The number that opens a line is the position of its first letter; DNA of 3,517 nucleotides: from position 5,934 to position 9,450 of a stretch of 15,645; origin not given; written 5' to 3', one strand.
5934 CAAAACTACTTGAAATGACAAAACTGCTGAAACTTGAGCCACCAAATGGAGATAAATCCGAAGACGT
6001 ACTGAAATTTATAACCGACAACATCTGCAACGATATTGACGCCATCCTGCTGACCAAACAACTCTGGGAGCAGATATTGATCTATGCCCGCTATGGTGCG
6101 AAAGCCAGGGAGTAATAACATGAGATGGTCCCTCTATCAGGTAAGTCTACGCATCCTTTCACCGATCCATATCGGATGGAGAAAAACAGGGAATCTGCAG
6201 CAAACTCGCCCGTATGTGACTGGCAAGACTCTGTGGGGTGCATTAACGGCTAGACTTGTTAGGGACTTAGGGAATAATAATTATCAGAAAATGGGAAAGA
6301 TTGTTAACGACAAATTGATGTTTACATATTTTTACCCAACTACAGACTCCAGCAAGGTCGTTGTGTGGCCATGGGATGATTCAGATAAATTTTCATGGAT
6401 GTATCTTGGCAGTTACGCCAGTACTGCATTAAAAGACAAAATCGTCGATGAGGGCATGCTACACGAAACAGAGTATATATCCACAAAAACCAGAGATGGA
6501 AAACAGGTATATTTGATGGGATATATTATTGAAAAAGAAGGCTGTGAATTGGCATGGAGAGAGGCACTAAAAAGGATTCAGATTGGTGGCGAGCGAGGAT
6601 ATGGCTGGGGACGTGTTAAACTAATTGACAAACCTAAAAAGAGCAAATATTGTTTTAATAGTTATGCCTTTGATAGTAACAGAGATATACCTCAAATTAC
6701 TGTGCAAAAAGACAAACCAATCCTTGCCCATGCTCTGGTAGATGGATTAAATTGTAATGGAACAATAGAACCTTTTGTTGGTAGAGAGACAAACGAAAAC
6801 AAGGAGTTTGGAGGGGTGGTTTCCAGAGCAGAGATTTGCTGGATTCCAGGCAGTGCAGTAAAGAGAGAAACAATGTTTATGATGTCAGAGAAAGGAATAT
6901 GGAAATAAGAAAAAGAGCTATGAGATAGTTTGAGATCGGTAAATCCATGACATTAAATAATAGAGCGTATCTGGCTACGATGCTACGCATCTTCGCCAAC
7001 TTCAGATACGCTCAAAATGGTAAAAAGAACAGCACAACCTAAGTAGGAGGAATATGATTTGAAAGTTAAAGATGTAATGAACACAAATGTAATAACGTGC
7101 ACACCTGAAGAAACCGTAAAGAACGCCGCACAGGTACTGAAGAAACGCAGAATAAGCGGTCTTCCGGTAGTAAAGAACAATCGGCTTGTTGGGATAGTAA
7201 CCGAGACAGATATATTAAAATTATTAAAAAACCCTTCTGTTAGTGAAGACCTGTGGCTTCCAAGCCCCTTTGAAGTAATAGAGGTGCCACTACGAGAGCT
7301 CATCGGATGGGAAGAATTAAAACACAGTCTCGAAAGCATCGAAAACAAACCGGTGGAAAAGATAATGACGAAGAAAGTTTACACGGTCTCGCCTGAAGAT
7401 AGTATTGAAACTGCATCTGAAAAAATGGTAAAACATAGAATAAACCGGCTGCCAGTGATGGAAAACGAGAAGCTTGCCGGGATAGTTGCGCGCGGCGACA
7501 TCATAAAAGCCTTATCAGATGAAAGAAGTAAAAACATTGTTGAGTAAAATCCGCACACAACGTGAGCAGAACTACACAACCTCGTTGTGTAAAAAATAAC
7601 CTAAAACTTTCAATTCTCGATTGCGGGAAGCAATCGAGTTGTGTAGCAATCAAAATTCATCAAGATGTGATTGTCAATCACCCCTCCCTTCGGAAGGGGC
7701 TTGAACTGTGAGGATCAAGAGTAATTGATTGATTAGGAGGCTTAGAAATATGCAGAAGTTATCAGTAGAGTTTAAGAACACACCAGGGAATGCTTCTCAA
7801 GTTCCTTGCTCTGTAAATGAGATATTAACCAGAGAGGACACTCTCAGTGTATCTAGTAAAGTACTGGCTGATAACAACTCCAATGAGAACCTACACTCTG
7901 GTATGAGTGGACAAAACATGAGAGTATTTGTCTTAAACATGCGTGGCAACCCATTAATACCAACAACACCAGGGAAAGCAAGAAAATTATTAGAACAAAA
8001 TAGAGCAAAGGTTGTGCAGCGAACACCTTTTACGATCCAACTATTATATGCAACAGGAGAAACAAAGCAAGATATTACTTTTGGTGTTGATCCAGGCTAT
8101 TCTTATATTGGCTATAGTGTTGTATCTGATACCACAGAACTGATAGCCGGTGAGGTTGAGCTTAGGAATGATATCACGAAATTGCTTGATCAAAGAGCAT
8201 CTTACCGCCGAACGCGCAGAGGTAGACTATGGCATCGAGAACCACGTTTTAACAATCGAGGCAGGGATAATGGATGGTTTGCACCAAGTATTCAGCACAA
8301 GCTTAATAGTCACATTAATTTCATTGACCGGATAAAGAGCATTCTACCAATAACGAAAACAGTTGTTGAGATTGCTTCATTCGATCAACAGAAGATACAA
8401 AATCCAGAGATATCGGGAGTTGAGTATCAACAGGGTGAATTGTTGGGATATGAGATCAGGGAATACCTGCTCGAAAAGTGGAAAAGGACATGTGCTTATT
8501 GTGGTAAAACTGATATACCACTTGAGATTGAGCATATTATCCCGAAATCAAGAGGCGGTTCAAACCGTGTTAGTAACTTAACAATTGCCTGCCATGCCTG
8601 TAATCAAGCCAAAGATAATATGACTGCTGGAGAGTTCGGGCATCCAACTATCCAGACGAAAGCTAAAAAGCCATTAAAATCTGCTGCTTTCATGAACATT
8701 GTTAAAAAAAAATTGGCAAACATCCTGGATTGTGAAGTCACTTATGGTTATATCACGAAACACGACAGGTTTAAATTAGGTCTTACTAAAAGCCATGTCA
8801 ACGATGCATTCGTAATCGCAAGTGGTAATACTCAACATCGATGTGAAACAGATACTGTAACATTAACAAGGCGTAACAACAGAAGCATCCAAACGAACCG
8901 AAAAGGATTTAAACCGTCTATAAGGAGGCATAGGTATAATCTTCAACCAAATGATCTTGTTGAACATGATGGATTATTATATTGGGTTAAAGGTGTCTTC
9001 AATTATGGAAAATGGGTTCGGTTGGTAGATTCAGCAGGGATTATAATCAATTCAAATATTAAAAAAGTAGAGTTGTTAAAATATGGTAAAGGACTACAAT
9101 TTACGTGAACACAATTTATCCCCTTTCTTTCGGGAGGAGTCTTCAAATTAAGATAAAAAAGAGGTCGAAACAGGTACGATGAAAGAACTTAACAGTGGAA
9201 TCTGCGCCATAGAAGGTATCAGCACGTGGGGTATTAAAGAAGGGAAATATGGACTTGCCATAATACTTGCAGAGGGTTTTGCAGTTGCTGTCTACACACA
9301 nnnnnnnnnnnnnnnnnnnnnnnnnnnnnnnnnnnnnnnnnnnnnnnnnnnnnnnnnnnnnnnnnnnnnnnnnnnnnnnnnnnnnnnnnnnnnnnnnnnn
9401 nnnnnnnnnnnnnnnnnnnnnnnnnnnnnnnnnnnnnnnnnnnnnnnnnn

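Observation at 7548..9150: Solo IscB (OMEGA) RNA-guided nuclease with all catalytic motifs intact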

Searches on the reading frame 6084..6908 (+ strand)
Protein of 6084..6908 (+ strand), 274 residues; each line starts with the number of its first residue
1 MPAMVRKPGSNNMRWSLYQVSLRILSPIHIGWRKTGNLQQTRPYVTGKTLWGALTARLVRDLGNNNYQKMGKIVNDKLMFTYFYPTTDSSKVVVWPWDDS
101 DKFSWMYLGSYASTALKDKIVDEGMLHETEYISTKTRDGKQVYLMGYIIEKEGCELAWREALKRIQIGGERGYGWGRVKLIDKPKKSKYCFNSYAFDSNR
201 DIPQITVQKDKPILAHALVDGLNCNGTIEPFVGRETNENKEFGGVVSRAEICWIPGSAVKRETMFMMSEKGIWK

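Call 7: search_protein_families(library=pfam, proteins=[window:6084-6908:+], max_evalue=0.001)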
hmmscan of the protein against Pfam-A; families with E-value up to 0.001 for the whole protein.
window:6084-6908:+ (274 aa): 1 family
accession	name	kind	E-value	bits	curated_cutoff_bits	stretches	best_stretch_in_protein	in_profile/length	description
PF03787.20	RAMPs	-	4.8e-08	34.2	22.1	1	22-179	2-189/189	RAMP superfamily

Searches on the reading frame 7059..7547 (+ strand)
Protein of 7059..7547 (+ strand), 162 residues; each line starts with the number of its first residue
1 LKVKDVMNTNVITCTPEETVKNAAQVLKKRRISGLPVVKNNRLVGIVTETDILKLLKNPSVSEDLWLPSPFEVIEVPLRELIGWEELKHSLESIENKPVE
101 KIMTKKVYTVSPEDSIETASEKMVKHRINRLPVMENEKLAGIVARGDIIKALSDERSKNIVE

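Call 7: search_protein_families(library=pfam, proteins=[window:7059-7547:+], max_evalue=0.001)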
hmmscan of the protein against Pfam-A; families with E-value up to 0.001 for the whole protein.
window:7059-7547:+ (162 aa): 1 family
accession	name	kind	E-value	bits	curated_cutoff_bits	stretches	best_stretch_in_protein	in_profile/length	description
PF00571.33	CBS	-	5.1e-38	129.6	24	2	3-57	1-56/57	CBS domain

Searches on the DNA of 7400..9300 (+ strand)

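Call 9: search_rna_families(source=window, start=7400, end=9300, threshold=evalue, max_evalue=1, show_alignments=1)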
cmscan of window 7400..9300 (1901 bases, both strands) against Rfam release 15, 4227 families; matches with E-value up to 1: 1.
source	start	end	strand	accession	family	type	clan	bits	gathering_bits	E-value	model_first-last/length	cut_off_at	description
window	7673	7894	+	RF02033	HEARO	Gene;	-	114.9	83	1.7e-24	1-211/211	no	HNH endonuclease-associated RNA and ORF (HEARO) RNA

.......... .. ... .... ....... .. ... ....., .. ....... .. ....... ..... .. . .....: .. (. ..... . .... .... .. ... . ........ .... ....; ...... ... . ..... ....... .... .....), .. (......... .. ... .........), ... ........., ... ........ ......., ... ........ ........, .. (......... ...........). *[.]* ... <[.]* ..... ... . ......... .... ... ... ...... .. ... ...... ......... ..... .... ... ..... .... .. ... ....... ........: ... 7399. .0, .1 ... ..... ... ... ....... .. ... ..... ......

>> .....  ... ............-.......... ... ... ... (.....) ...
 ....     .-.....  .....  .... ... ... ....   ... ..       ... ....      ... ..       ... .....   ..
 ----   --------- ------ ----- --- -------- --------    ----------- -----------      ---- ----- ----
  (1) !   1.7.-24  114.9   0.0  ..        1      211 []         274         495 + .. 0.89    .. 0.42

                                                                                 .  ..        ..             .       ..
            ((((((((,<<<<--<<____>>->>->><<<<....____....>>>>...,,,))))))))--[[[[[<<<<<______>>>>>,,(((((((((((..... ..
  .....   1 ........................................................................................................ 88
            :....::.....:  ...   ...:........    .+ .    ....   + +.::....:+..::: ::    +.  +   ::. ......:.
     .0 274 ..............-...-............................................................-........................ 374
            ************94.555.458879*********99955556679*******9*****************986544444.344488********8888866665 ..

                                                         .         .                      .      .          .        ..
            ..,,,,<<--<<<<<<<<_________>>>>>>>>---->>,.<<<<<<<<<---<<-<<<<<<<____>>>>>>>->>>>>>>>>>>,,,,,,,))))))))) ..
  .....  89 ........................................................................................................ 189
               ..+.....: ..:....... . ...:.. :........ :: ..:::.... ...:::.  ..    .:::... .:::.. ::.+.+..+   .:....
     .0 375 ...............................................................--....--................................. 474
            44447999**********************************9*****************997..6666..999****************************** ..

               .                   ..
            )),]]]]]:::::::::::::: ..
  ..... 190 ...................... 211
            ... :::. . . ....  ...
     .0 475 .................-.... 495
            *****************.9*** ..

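Call 19: search_rna_families(sources=[L001, L002, L003, L004, L005, L006, L007, L008, L009], threshold=gathering)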
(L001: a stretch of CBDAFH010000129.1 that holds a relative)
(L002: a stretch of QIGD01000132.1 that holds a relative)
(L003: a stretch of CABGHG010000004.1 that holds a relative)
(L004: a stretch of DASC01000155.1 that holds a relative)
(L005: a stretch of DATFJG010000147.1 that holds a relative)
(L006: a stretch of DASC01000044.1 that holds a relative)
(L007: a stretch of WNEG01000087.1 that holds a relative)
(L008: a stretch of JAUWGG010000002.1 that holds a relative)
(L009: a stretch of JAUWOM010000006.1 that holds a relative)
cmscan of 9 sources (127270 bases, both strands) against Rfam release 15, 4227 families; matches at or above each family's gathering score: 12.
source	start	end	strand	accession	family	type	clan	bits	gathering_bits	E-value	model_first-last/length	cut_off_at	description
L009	9671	9896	+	RF02033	HEARO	Gene;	-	126.9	83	1.3e-25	1-211/211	no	HNH endonuclease-associated RNA and ORF (HEARO) RNA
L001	4239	4465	+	RF02033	HEARO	Gene;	-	126.5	83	1.7e-25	1-211/211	no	HNH endonuclease-associated RNA and ORF (HEARO) RNA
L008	9757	9971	+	RF02033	HEARO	Gene;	-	124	83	6.8e-25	1-211/211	no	HNH endonuclease-associated RNA and ORF (HEARO) RNA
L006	9747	9978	+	RF02033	HEARO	Gene;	-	114.7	83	1.2e-22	1-211/211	no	HNH endonuclease-associated RNA and ORF (HEARO) RNA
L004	5545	5774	+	RF02033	HEARO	Gene;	-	108.4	83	4.2e-21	1-211/211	no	HNH endonuclease-associated RNA and ORF (HEARO) RNA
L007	9732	9965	+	RF02033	HEARO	Gene;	-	106.3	83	1.4e-20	1-211/211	no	HNH endonuclease-associated RNA and ORF (HEARO) RNA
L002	834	1056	+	RF02033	HEARO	Gene;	-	106.1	83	1.5e-20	1-211/211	no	HNH endonuclease-associated RNA and ORF (HEARO) RNA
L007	9629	9702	+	RF00005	tRNA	Gene; tRNA;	CL00001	69.2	29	1e-12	1-71/71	no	tRNA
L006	4954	5028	+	RF00005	tRNA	Gene; tRNA;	CL00001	61.6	29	1.3e-10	1-71/71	no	tRNA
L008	5539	5634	+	RF00005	tRNA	Gene; tRNA;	CL00001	57.5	29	1.7e-09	1-71/71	no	tRNA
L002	206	300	-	RF00005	tRNA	Gene; tRNA;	CL00001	56.8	29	2.7e-09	1-71/71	no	tRNA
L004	9300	9401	+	RF00005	tRNA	Gene; tRNA;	CL00001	50.7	29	1.3e-07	1-71/71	no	tRNA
